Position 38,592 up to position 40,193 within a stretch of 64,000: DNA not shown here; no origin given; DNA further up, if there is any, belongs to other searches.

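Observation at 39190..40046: carB reads straight through into a complete diaminopimelate epimerase (DapF) domain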

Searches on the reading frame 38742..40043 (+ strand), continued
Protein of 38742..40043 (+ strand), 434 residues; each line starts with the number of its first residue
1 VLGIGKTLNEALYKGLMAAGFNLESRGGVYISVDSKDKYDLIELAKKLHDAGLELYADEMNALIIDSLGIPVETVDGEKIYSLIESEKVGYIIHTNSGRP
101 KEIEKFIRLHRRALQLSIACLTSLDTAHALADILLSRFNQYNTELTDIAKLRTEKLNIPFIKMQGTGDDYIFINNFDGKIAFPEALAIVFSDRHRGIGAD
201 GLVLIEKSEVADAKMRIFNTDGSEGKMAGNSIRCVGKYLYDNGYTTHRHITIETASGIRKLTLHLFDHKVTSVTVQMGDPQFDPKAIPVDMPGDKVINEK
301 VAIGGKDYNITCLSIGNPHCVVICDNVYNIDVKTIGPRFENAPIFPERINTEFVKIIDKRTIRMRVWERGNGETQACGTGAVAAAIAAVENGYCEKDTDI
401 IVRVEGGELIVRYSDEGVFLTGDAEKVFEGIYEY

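Call 69: find_homologous_proteins(query=L039:5283-9320:+, max_evalue=1e-100)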
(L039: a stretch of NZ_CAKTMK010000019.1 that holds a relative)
Query L039:5283-9320:+ (1346 aa): 8000 proteins with E <= 1e-100 among 8000 candidates; the best 120 are listed.
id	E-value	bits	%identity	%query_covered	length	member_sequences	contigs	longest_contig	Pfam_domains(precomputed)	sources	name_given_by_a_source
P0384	0.0e+0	3034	100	100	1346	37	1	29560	PF25596.2,PF02142.28,PF15632.12,PF13549.12,PF02786.23,PF02787.26,PF02222.28,PF01678.25,PF02655.20,PF01071.25,PF07478.19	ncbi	-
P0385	0.0e+0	2729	89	100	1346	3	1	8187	PF25596.2,PF02142.28,PF15632.12,PF02786.23,PF02787.26,PF02222.28,PF01678.25,PF02655.20,PF01071.25,PF07478.19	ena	-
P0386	0.0e+0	2726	89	100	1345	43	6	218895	PF25596.2,PF02142.28,PF15632.12,PF13549.12,PF02786.23,PF02787.26,PF02222.28,PF01678.25,PF02655.20,PF07478.19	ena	-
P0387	0.0e+0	2708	89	100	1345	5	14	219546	PF25596.2,PF02142.28,PF15632.12,PF13549.12,PF02786.23,PF02787.26,PF02222.28,PF01678.25,PF02655.20,PF07478.19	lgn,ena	-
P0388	0.0e+0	2707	88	100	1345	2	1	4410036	PF25596.2,PF02142.28,PF15632.12,PF13549.12,PF02786.23,PF02787.26,PF02222.28,PF01678.25,PF02655.20,PF07478.19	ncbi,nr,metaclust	ncbi:carbamoyl-phosphate synthase large chain/diaminopimelate epimerase [Oscillibacter valericigenes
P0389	0.0e+0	2692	87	100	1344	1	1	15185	PF25596.2,PF02142.28,PF15632.12,PF13549.12,PF02786.23,PF02787.26,PF02222.28,PF01678.25,PF02655.20,PF01071.25,PF07478.19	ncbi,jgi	-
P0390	0.0e+0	2688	87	100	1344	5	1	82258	PF25596.2,PF02142.28,PF15632.12,PF13549.12,PF02786.23,PF02787.26,PF02222.28,PF01678.25,PF02655.20,PF01071.25,PF07478.19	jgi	-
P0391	0.0e+0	2675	87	100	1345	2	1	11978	PF25596.2,PF02142.28,PF15632.12,PF13549.12,PF02786.23,PF02787.26,PF02222.28,PF01678.25,PF02655.20,PF01071.25,PF07478.19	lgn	-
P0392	0.0e+0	2628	86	100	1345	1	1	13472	PF25596.2,PF02142.28,PF15632.12,PF13549.12,PF02786.23,PF02787.26,PF02222.28,PF01678.25,PF02655.20,PF01071.25,PF07478.19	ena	-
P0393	0.0e+0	2626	85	100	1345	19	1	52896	PF25596.2,PF02142.28,PF15632.12,PF13549.12,PF02786.23,PF02787.26,PF02222.28,PF01678.25,PF02655.20,PF01071.25,PF07478.19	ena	-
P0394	0.0e+0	2619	86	100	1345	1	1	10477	PF25596.2,PF02142.28,PF15632.12,PF13549.12,PF02786.23,PF02787.26,PF02222.28,PF01678.25,PF02655.20,PF01071.25,PF07478.19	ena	-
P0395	0.0e+0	2619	86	100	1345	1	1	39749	PF25596.2,PF02142.28,PF15632.12,PF13549.12,PF02786.23,PF02787.26,PF02222.28,PF01678.25,PF02655.20,PF01071.25,PF07478.19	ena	-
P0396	0.0e+0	2618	86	100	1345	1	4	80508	PF25596.2,PF02142.28,PF15632.12,PF13549.12,PF02786.23,PF02787.26,PF02222.28,PF01678.25,PF02655.20,PF01071.25,PF07478.19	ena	-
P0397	0.0e+0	2618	86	100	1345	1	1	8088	PF25596.2,PF02142.28,PF15632.12,PF13549.12,PF02786.23,PF02787.26,PF02222.28,PF01678.25,PF02655.20,PF01071.25,PF07478.19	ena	-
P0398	0.0e+0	2617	86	100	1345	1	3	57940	PF25596.2,PF02142.28,PF15632.12,PF13549.12,PF02786.23,PF02787.26,PF02222.28,PF01678.25,PF02655.20,PF01071.25,PF07478.19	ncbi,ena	-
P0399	0.0e+0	2617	86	100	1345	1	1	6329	PF25596.2,PF02142.28,PF15632.12,PF13549.12,PF02786.23,PF02787.26,PF02222.28,PF01678.25,PF02655.20,PF01071.25,PF07478.19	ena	-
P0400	0.0e+0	2617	86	100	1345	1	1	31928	PF25596.2,PF02142.28,PF15632.12,PF13549.12,PF02786.23,PF02787.26,PF02222.28,PF01678.25,PF02655.20,PF01071.25,PF07478.19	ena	-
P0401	0.0e+0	2616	85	100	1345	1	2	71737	PF25596.2,PF02142.28,PF15632.12,PF02786.23,PF02787.26,PF02222.28,PF01678.25,PF02655.20,PF01071.25,PF07478.19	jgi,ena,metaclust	metaclust:\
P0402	0.0e+0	2616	86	100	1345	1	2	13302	PF25596.2,PF02142.28,PF15632.12,PF13549.12,PF02786.23,PF02787.26,PF02222.28,PF01678.25,PF02655.20,PF01071.25,PF07478.19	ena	-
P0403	0.0e+0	2616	86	100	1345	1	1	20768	PF25596.2,PF02142.28,PF15632.12,PF13549.12,PF02786.23,PF02787.26,PF02222.28,PF01678.25,PF02655.20,PF01071.25,PF07478.19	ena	-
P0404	0.0e+0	2615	86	100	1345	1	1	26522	PF25596.2,PF02142.28,PF15632.12,PF13549.12,PF02786.23,PF02787.26,PF02222.28,PF01678.25,PF02655.20,PF01071.25,PF07478.19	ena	-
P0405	0.0e+0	2615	86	100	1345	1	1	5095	PF25596.2,PF02142.28,PF15632.12,PF13549.12,PF02786.23,PF02787.26,PF02222.28,PF01678.25,PF02655.20,PF01071.25,PF07478.19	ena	-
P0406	0.0e+0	2615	86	100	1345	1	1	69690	PF25596.2,PF02142.28,PF15632.12,PF13549.12,PF02786.23,PF02787.26,PF02222.28,PF01678.25,PF02655.20,PF01071.25,PF07478.19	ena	-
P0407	0.0e+0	2615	86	100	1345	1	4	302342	PF25596.2,PF02142.28,PF15632.12,PF13549.12,PF02786.23,PF02787.26,PF02222.28,PF01678.25,PF02655.20,PF01071.25,PF07478.19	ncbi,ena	-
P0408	0.0e+0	2615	86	100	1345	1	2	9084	PF25596.2,PF02142.28,PF15632.12,PF13549.12,PF02786.23,PF02787.26,PF02222.28,PF01678.25,PF02655.20,PF01071.25,PF07478.19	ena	-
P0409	0.0e+0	2615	86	100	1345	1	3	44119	PF25596.2,PF02142.28,PF15632.12,PF13549.12,PF02786.23,PF02787.26,PF02222.28,PF01678.25,PF02655.20,PF01071.25,PF07478.19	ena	-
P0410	0.0e+0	2615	86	100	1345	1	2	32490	PF25596.2,PF02142.28,PF15632.12,PF13549.12,PF02786.23,PF02787.26,PF02222.28,PF01678.25,PF02655.20,PF01071.25,PF07478.19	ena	-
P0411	0.0e+0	2614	86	100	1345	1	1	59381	PF25596.2,PF02142.28,PF15632.12,PF13549.12,PF02786.23,PF02787.26,PF02222.28,PF01678.25,PF02655.20,PF01071.25,PF07478.19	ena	-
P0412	0.0e+0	2614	86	100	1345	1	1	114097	PF25596.2,PF02142.28,PF15632.12,PF13549.12,PF02786.23,PF02787.26,PF02222.28,PF01678.25,PF02655.20,PF01071.25,PF07478.19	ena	-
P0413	0.0e+0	2614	86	100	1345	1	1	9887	PF25596.2,PF02142.28,PF15632.12,PF13549.12,PF02786.23,PF02787.26,PF02222.28,PF01678.25,PF02655.20,PF01071.25,PF07478.19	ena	-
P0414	0.0e+0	2614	86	100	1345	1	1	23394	PF25596.2,PF02142.28,PF15632.12,PF13549.12,PF02786.23,PF02787.26,PF02222.28,PF01678.25,PF02655.20,PF01071.25,PF07478.19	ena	-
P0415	0.0e+0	2614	85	100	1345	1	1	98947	PF25596.2,PF02142.28,PF15632.12,PF13549.12,PF02786.23,PF02787.26,PF02222.28,PF01678.25,PF02655.20,PF01071.25,PF07478.19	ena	-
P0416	0.0e+0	2614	86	100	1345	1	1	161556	PF25596.2,PF02142.28,PF15632.12,PF13549.12,PF02786.23,PF02787.26,PF02222.28,PF01678.25,PF02655.20,PF01071.25,PF07478.19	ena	-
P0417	0.0e+0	2614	86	100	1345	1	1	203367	PF25596.2,PF02142.28,PF15632.12,PF13549.12,PF02786.23,PF02787.26,PF02222.28,PF01678.25,PF02655.20,PF01071.25,PF07478.19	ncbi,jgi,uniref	ncbi:MAG: carbamoyl-phosphate synthase large subunit [Dysosmobacter sp.]|jgi:carbamoyl-phosphate syn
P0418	0.0e+0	2614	85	100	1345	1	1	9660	PF25596.2,PF02142.28,PF15632.12,PF13549.12,PF02786.23,PF02787.26,PF02222.28,PF01678.25,PF02655.20,PF01071.25,PF07478.19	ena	-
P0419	0.0e+0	2613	86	100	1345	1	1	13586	PF25596.2,PF02142.28,PF15632.12,PF13549.12,PF02786.23,PF02787.26,PF02222.28,PF01678.25,PF02655.20,PF01071.25,PF07478.19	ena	-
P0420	0.0e+0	2613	86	100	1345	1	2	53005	PF25596.2,PF02142.28,PF15632.12,PF13549.12,PF02786.23,PF02787.26,PF02222.28,PF01678.25,PF02655.20,PF01071.25,PF07478.19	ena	-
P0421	0.0e+0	2613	86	100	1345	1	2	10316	PF25596.2,PF02142.28,PF15632.12,PF13549.12,PF02786.23,PF02787.26,PF02222.28,PF01678.25,PF02655.20,PF01071.25,PF07478.19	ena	-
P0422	0.0e+0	2613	85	100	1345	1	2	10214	PF25596.2,PF02142.28,PF15632.12,PF13549.12,PF02786.23,PF02787.26,PF02222.28,PF01678.25,PF02655.20,PF01071.25,PF07478.19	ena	-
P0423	0.0e+0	2613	86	100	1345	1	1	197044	PF25596.2,PF02142.28,PF15632.12,PF13549.12,PF02786.23,PF02787.26,PF02222.28,PF01678.25,PF02655.20,PF01071.25,PF07478.19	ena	-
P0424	0.0e+0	2612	85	100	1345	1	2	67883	PF25596.2,PF02142.28,PF15632.12,PF13549.12,PF02786.23,PF02787.26,PF02222.28,PF01678.25,PF02655.20,PF01071.25,PF07478.19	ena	-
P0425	0.0e+0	2612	85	100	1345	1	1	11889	PF25596.2,PF02142.28,PF15632.12,PF13549.12,PF02786.23,PF02787.26,PF02222.28,PF01678.25,PF02655.20,PF01071.25,PF07478.19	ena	-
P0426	0.0e+0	2612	85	100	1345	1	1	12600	PF25596.2,PF02142.28,PF15632.12,PF13549.12,PF02786.23,PF02787.26,PF02222.28,PF01678.25,PF02655.20,PF01071.25,PF07478.19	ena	-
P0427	0.0e+0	2612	85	100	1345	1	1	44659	PF25596.2,PF02142.28,PF15632.12,PF13549.12,PF02786.23,PF02787.26,PF02222.28,PF01678.25,PF02655.20,PF01071.25,PF07478.19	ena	-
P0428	0.0e+0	2611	85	100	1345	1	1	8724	PF25596.2,PF02142.28,PF15632.12,PF13549.12,PF02786.23,PF02787.26,PF02222.28,PF01678.25,PF02655.20,PF01071.25,PF07478.19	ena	-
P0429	0.0e+0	2610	85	100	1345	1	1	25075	PF25596.2,PF02142.28,PF15632.12,PF13549.12,PF02786.23,PF02787.26,PF02222.28,PF01678.25,PF02655.20,PF01071.25,PF07478.19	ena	-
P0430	0.0e+0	2609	85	100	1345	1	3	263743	PF25596.2,PF02142.28,PF15632.12,PF13549.12,PF02786.23,PF02787.26,PF02222.28,PF01678.25,PF02655.20,PF01071.25,PF07478.19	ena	-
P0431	0.0e+0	2609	85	100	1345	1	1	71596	PF25596.2,PF02142.28,PF15632.12,PF13549.12,PF02786.23,PF02787.26,PF02222.28,PF01678.25,PF02655.20,PF01071.25,PF07478.19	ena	-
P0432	0.0e+0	2609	85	100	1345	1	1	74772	PF25596.2,PF02142.28,PF15632.12,PF13549.12,PF02786.23,PF02787.26,PF02222.28,PF01678.25,PF02655.20,PF01071.25,PF07478.19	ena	-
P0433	0.0e+0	2608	85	100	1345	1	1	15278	PF25596.2,PF02142.28,PF15632.12,PF13549.12,PF02786.23,PF02787.26,PF02222.28,PF01678.25,PF02655.20,PF01071.25,PF07478.19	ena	-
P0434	0.0e+0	2608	85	100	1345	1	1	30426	PF25596.2,PF02142.28,PF15632.12,PF13549.12,PF02786.23,PF02787.26,PF02222.28,PF01678.25,PF02655.20,PF01071.25,PF07478.19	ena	-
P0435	0.0e+0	2608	85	100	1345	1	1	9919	PF25596.2,PF02142.28,PF15632.12,PF13549.12,PF02786.23,PF02787.26,PF02222.28,PF01678.25,PF02655.20,PF01071.25,PF07478.19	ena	-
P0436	0.0e+0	2608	85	100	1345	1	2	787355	PF25596.2,PF02142.28,PF15632.12,PF13549.12,PF02786.23,PF02787.26,PF02222.28,PF01678.25,PF02655.20,PF01071.25,PF07478.19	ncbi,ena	-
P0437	0.0e+0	2607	85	100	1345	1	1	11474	PF25596.2,PF02142.28,PF15632.12,PF13549.12,PF02786.23,PF02787.26,PF02222.28,PF01678.25,PF02655.20,PF01071.25,PF07478.19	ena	-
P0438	0.0e+0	2607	85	100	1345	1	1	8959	PF25596.2,PF02142.28,PF15632.12,PF13549.12,PF02786.23,PF02787.26,PF02222.28,PF01678.25,PF02655.20,PF01071.25,PF07478.19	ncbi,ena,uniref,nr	ncbi:carbamoyl-phosphate synthase large subunit [Pusillibacter faecalis]|uniref:carbamoyl-phosphate 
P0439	0.0e+0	2607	85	100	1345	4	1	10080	PF25596.2,PF02142.28,PF15632.12,PF13549.12,PF02786.23,PF02787.26,PF02222.28,PF01678.25,PF02655.20,PF01071.25,PF07478.19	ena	-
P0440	0.0e+0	2606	85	100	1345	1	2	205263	PF25596.2,PF02142.28,PF15632.12,PF13549.12,PF02786.23,PF02787.26,PF02222.28,PF01678.25,PF02655.20,PF01071.25,PF07478.19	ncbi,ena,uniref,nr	ncbi:carbamoyl-phosphate synthase large subunit [uncultured Oscillibacter sp.]|uniref:carbamoyl-phos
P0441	0.0e+0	2605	85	100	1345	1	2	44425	PF25596.2,PF02142.28,PF15632.12,PF13549.12,PF02786.23,PF02787.26,PF02222.28,PF01678.25,PF02655.20,PF01071.25,PF07478.19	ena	-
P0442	0.0e+0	2605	85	100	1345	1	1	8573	PF25596.2,PF02142.28,PF15632.12,PF13549.12,PF02786.23,PF02787.26,PF02222.28,PF01678.25,PF02655.20,PF01071.25,PF07478.19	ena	-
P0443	0.0e+0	2604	85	100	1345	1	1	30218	PF25596.2,PF02142.28,PF15632.12,PF13549.12,PF02786.23,PF02787.26,PF02222.28,PF01678.25,PF02655.20,PF01071.25,PF07478.19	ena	-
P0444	0.0e+0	2604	85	100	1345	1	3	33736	PF25596.2,PF02142.28,PF15632.12,PF13549.12,PF02786.23,PF02787.26,PF02222.28,PF01678.25,PF02655.20,PF01071.25,PF07478.19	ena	-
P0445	0.0e+0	2604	85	100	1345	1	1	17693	PF25596.2,PF02142.28,PF15632.12,PF02786.23,PF02787.26,PF02222.28,PF01678.25,PF02655.20,PF01071.25,PF07478.19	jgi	jgi:carbamoyl-phosphate synthase large subunit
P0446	0.0e+0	2604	85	100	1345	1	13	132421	PF25596.2,PF02142.28,PF15632.12,PF02786.23,PF02787.26,PF02222.28,PF01678.25,PF02655.20,PF01071.25,PF07478.19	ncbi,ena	-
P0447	0.0e+0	2603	85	100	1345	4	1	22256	PF25596.2,PF02142.28,PF15632.12,PF02786.23,PF02787.26,PF02222.28,PF01678.25,PF02655.20,PF01071.25,PF07478.19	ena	-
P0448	0.0e+0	2603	85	100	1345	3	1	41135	PF25596.2,PF02142.28,PF15632.12,PF13549.12,PF02786.23,PF02787.26,PF02222.28,PF01678.25,PF02655.20,PF01071.25,PF07478.19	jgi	jgi:carbamoyl-phosphate synthase large subunit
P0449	0.0e+0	2603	85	100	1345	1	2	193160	PF25596.2,PF02142.28,PF15632.12,PF13549.12,PF02786.23,PF02787.26,PF02222.28,PF01678.25,PF02655.20,PF01071.25,PF07478.19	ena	-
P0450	0.0e+0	2603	85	100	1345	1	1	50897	PF25596.2,PF02142.28,PF15632.12,PF13549.12,PF02786.23,PF02787.26,PF02222.28,PF01678.25,PF02655.20,PF01071.25,PF07478.19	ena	-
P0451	0.0e+0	2602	85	100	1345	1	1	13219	PF25596.2,PF02142.28,PF15632.12,PF13549.12,PF02786.23,PF02787.26,PF02222.28,PF01678.25,PF02655.20,PF01071.25,PF07478.19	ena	-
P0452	0.0e+0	2602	85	100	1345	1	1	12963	PF25596.2,PF02142.28,PF15632.12,PF02786.23,PF02787.26,PF02222.28,PF01678.25,PF02655.20,PF01071.25,PF07478.19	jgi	-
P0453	0.0e+0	2602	85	100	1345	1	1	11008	PF25596.2,PF02142.28,PF15632.12,PF13549.12,PF02786.23,PF02787.26,PF02222.28,PF01678.25,PF02655.20,PF01071.25,PF07478.19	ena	-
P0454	0.0e+0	2601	85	100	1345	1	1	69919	PF25596.2,PF02142.28,PF15632.12,PF13549.12,PF02786.23,PF02787.26,PF02222.28,PF01678.25,PF02655.20,PF01071.25,PF07478.19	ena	-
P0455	0.0e+0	2601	85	100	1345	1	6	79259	PF25596.2,PF02142.28,PF15632.12,PF13549.12,PF02786.23,PF02787.26,PF02222.28,PF01678.25,PF02655.20,PF01071.25,PF07478.19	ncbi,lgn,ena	-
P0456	0.0e+0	2599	85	100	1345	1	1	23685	PF25596.2,PF02142.28,PF15632.12,PF13549.12,PF02786.23,PF02787.26,PF02222.28,PF01678.25,PF02655.20,PF01071.25,PF07478.19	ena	-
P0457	0.0e+0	2599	85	100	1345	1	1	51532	PF25596.2,PF02142.28,PF15632.12,PF13549.12,PF02786.23,PF02787.26,PF02222.28,PF01678.25,PF02655.20,PF01071.25,PF07478.19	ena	-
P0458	0.0e+0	2599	85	100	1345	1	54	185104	PF25596.2,PF02142.28,PF15632.12,PF13549.12,PF02786.23,PF02787.26,PF02222.28,PF01678.25,PF02655.20,PF01071.25,PF07478.19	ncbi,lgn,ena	-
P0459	0.0e+0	2598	85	100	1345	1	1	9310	PF25596.2,PF02142.28,PF15632.12,PF13549.12,PF02786.23,PF02787.26,PF02222.28,PF01678.25,PF02655.20,PF01071.25,PF07478.19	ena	-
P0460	0.0e+0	2598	85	100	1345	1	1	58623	PF25596.2,PF02142.28,PF15632.12,PF02786.23,PF02787.26,PF02222.28,PF01678.25,PF02655.20,PF01071.25,PF07478.19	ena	-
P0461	0.0e+0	2597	85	100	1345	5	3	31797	PF25596.2,PF02142.28,PF15632.12,PF13549.12,PF02786.23,PF02787.26,PF02222.28,PF01678.25,PF02655.20,PF01071.25,PF07478.19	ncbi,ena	-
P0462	0.0e+0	2597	85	100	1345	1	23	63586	PF25596.2,PF02142.28,PF15632.12,PF13549.12,PF02786.23,PF02787.26,PF02222.28,PF01678.25,PF02655.20,PF01071.25,PF07478.19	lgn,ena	-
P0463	0.0e+0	2597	85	100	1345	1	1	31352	PF25596.2,PF02142.28,PF15632.12,PF13549.12,PF02786.23,PF02787.26,PF02222.28,PF01678.25,PF02655.20,PF01071.25,PF07478.19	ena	-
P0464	0.0e+0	2597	85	100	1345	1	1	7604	PF25596.2,PF02142.28,PF15632.12,PF13549.12,PF02786.23,PF02787.26,PF02222.28,PF01678.25,PF02655.20,PF01071.25,PF07478.19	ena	-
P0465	0.0e+0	2597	85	100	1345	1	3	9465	PF25596.2,PF02142.28,PF15632.12,PF13549.12,PF02786.23,PF02787.26,PF02222.28,PF01678.25,PF02655.20,PF01071.25,PF07478.19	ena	-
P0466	0.0e+0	2597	85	100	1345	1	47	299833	PF25596.2,PF02142.28,PF15632.12,PF13549.12,PF02786.23,PF02787.26,PF02222.28,PF01678.25,PF02655.20,PF01071.25,PF07478.19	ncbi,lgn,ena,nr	ncbi:carbamoyl-phosphate synthase large subunit [Dysosmobacter sp. NSJ-60]|nr:carbamoyl-phosphate sy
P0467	0.0e+0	2597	85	100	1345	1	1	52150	PF25596.2,PF02142.28,PF15632.12,PF13549.12,PF02786.23,PF02787.26,PF02222.28,PF01678.25,PF02655.20,PF01071.25,PF07478.19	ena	-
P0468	0.0e+0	2597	85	100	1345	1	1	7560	PF25596.2,PF02142.28,PF15632.12,PF13549.12,PF02786.23,PF02787.26,PF02222.28,PF01678.25,PF02655.20,PF01071.25,PF07478.19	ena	-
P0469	0.0e+0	2597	85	100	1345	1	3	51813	PF25596.2,PF02142.28,PF15632.12,PF13549.12,PF02786.23,PF02787.26,PF02222.28,PF01678.25,PF02655.20,PF01071.25,PF07478.19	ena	-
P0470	0.0e+0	2597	85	100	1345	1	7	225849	PF25596.2,PF02142.28,PF15632.12,PF13549.12,PF02786.23,PF02787.26,PF02222.28,PF01678.25,PF02655.20,PF01071.25,PF07478.19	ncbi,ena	-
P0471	0.0e+0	2597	85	100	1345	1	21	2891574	PF25596.2,PF02142.28,PF15632.12,PF13549.12,PF02786.23,PF02787.26,PF02222.28,PF01678.25,PF02655.20,PF01071.25,PF07478.19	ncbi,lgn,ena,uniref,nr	ncbi:carbamoyl-phosphate synthase (glutamine-hydrolyzing) [Pusillibacter faecalis]|uniref:Multifunct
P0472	0.0e+0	2597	85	100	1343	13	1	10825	PF25596.2,PF02142.28,PF15632.12,PF13549.12,PF02786.23,PF02787.26,PF02222.28,PF01678.25,PF02655.20,PF01071.25,PF07478.19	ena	-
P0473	0.0e+0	2597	85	100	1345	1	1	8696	PF25596.2,PF02142.28,PF15632.12,PF13549.12,PF02786.23,PF02787.26,PF02222.28,PF01678.25,PF02655.20,PF01071.25,PF07478.19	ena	-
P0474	0.0e+0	2597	85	100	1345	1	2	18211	PF25596.2,PF02142.28,PF15632.12,PF13549.12,PF02786.23,PF02787.26,PF02222.28,PF01678.25,PF02655.20,PF01071.25,PF07478.19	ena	-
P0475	0.0e+0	2597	85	100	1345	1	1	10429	PF25596.2,PF02142.28,PF15632.12,PF13549.12,PF02786.23,PF02787.26,PF02222.28,PF01678.25,PF02655.20,PF01071.25,PF07478.19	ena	-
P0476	0.0e+0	2596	85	100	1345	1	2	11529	PF25596.2,PF02142.28,PF15632.12,PF13549.12,PF02786.23,PF02787.26,PF02222.28,PF01678.25,PF02655.20,PF01071.25,PF07478.19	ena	-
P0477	0.0e+0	2596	85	100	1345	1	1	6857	PF25596.2,PF02142.28,PF15632.12,PF13549.12,PF02786.23,PF02787.26,PF02222.28,PF01678.25,PF02655.20,PF01071.25,PF07478.19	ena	-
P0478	0.0e+0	2596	85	100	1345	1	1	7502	PF25596.2,PF02142.28,PF15632.12,PF13549.12,PF02786.23,PF02787.26,PF02222.28,PF01678.25,PF02655.20,PF01071.25,PF07478.19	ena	-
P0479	0.0e+0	2596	85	100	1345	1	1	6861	PF25596.2,PF02142.28,PF15632.12,PF13549.12,PF02786.23,PF02787.26,PF02222.28,PF01678.25,PF02655.20,PF01071.25,PF07478.19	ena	-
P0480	0.0e+0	2596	85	100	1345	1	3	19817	PF25596.2,PF02142.28,PF15632.12,PF13549.12,PF02786.23,PF02787.26,PF02222.28,PF01678.25,PF02655.20,PF01071.25,PF07478.19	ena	-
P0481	0.0e+0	2596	85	100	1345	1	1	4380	PF25596.2,PF02142.28,PF15632.12,PF13549.12,PF02786.23,PF02787.26,PF02222.28,PF01678.25,PF02655.20,PF01071.25,PF07478.19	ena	-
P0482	0.0e+0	2596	85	100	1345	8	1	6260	PF25596.2,PF02142.28,PF15632.12,PF02786.23,PF02787.26,PF02222.28,PF01678.25,PF02655.20,PF01071.25,PF07478.19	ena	-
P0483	0.0e+0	2596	85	100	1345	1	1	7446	PF25596.2,PF02142.28,PF15632.12,PF13549.12,PF02786.23,PF02787.26,PF02222.28,PF01678.25,PF02655.20,PF01071.25,PF07478.19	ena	-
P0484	0.0e+0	2596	85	100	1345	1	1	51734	PF25596.2,PF02142.28,PF15632.12,PF13549.12,PF02786.23,PF02787.26,PF02222.28,PF01678.25,PF02655.20,PF01071.25,PF07478.19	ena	-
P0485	0.0e+0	2596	85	100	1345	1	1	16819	PF25596.2,PF02142.28,PF15632.12,PF13549.12,PF02786.23,PF02787.26,PF02222.28,PF01678.25,PF02655.20,PF01071.25,PF07478.19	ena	-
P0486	0.0e+0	2595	85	100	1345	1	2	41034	PF25596.2,PF02142.28,PF15632.12,PF13549.12,PF02786.23,PF02787.26,PF02222.28,PF01678.25,PF02655.20,PF01071.25,PF07478.19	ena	-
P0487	0.0e+0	2595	85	100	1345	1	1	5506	PF25596.2,PF02142.28,PF15632.12,PF13549.12,PF02786.23,PF02787.26,PF02222.28,PF01678.25,PF02655.20,PF01071.25,PF07478.19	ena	-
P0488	0.0e+0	2595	85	100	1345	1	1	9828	PF25596.2,PF02142.28,PF15632.12,PF13549.12,PF02786.23,PF02787.26,PF02222.28,PF01678.25,PF02655.20,PF01071.25,PF07478.19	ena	-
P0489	0.0e+0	2595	85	100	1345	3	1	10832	PF25596.2,PF02142.28,PF15632.12,PF13549.12,PF02786.23,PF02787.26,PF02222.28,PF01678.25,PF02655.20,PF01071.25,PF07478.19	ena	-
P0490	0.0e+0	2595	85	100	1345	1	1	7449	PF25596.2,PF02142.28,PF15632.12,PF13549.12,PF02786.23,PF02787.26,PF02222.28,PF01678.25,PF02655.20,PF01071.25,PF07478.19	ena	-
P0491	0.0e+0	2595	85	100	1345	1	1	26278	PF25596.2,PF02142.28,PF15632.12,PF13549.12,PF02786.23,PF02787.26,PF02222.28,PF01678.25,PF02655.20,PF01071.25,PF07478.19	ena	-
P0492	0.0e+0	2595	85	100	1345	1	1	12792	PF25596.2,PF02142.28,PF15632.12,PF13549.12,PF02786.23,PF02787.26,PF02222.28,PF01678.25,PF02655.20,PF01071.25,PF07478.19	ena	-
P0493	0.0e+0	2594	85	100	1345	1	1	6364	PF25596.2,PF02142.28,PF15632.12,PF13549.12,PF02786.23,PF02787.26,PF02222.28,PF01678.25,PF02655.20,PF01071.25,PF07478.19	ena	-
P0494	0.0e+0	2594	85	100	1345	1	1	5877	PF25596.2,PF02142.28,PF15632.12,PF13549.12,PF02786.23,PF02787.26,PF02222.28,PF01678.25,PF02655.20,PF01071.25,PF07478.19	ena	-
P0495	0.0e+0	2594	85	100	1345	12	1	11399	PF25596.2,PF02142.28,PF15632.12,PF13549.12,PF02786.23,PF02787.26,PF02222.28,PF01678.25,PF02655.20,PF01071.25,PF07478.19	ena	-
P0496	0.0e+0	2594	85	100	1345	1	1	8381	PF25596.2,PF02142.28,PF15632.12,PF13549.12,PF02786.23,PF02787.26,PF02222.28,PF01678.25,PF02655.20,PF01071.25,PF07478.19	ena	-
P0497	0.0e+0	2594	85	100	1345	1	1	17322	PF25596.2,PF02142.28,PF15632.12,PF13549.12,PF02786.23,PF02787.26,PF02222.28,PF01678.25,PF02655.20,PF01071.25,PF07478.19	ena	-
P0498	0.0e+0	2594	85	100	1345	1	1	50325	PF25596.2,PF02142.28,PF15632.12,PF13549.12,PF02786.23,PF02787.26,PF02222.28,PF01678.25,PF02655.20,PF01071.25,PF07478.19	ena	-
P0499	0.0e+0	2594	85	100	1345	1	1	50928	PF25596.2,PF02142.28,PF15632.12,PF13549.12,PF02786.23,PF02787.26,PF02222.28,PF01678.25,PF02655.20,PF01071.25,PF07478.19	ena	-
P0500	0.0e+0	2594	85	100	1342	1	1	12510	PF25596.2,PF02142.28,PF15632.12,PF02786.23,PF02787.26,PF02222.28,PF01678.25,PF02655.20,PF01071.25,PF07478.19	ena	-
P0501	0.0e+0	2594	85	100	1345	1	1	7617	PF25596.2,PF02142.28,PF15632.12,PF13549.12,PF02786.23,PF02787.26,PF02222.28,PF01678.25,PF02655.20,PF01071.25,PF07478.19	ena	-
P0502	0.0e+0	2593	85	100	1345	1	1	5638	PF25596.2,PF02142.28,PF15632.12,PF13549.12,PF02786.23,PF02787.26,PF02222.28,PF01678.25,PF02655.20,PF01071.25,PF07478.19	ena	-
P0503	0.0e+0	2593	85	100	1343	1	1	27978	PF25596.2,PF02142.28,PF15632.12,PF13549.12,PF02786.23,PF02787.26,PF02222.28,PF01678.25,PF02655.20,PF01071.25,PF07478.19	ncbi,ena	-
